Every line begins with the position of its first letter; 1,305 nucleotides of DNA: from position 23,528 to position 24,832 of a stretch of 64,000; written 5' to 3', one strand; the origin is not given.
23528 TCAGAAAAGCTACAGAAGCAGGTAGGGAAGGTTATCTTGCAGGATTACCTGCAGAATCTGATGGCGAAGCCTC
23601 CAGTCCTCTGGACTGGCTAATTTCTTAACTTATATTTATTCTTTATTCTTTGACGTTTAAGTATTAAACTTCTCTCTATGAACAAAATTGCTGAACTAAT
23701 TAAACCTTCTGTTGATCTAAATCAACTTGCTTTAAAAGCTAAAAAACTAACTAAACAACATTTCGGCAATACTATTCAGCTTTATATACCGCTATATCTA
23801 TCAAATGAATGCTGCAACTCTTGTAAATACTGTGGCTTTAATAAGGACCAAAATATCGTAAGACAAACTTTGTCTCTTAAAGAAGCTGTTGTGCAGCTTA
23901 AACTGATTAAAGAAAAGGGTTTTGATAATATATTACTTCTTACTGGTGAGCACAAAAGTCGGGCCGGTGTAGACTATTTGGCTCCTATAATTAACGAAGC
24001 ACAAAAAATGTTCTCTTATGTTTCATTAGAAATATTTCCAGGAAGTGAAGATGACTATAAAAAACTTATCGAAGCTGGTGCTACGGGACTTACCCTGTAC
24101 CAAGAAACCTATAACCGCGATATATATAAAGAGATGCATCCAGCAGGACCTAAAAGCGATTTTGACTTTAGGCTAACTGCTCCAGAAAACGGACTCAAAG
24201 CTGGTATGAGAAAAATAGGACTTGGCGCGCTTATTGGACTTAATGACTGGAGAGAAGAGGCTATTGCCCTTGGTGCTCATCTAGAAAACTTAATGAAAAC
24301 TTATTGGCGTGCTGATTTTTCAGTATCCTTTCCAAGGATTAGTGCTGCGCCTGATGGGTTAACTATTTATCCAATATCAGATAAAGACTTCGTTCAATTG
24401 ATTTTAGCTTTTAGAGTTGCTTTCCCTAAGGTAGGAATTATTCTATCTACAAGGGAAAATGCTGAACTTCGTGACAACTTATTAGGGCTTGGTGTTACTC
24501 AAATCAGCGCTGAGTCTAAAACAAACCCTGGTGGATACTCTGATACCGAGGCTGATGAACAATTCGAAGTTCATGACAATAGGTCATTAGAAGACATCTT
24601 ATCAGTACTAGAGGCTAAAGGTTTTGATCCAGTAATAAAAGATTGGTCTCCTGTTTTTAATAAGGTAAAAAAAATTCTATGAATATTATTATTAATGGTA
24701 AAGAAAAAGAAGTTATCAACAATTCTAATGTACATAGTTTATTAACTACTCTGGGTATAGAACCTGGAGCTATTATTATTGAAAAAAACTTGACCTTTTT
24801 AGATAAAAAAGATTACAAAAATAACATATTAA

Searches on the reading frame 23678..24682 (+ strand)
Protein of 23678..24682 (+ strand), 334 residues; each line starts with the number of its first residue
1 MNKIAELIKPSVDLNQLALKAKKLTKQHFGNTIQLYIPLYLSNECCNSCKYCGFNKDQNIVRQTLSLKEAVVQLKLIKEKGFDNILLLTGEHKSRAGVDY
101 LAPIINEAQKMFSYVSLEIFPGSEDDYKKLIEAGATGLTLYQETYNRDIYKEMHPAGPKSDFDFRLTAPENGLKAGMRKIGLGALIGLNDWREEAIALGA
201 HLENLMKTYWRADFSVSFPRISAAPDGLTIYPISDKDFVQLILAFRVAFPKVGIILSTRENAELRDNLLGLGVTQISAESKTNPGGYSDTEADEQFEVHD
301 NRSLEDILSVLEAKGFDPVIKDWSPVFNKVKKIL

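Call 20: search_protein_families(library=pfam, proteins=[window:23678-24682:+], max_evalue=0.00001)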
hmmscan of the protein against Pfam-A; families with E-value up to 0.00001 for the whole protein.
window:23678-24682:+ (334 aa): 2 families
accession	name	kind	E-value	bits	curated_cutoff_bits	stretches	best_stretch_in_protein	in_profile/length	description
PF06968.18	BATS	-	7.5e-17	61.7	22.2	1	218-316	2-87/88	Biotin and Thiamin Synthesis associated domain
PF04055.27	Radical_SAM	-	1.8e-13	51.5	29.5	1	41-196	3-163/166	Radical SAM superfamily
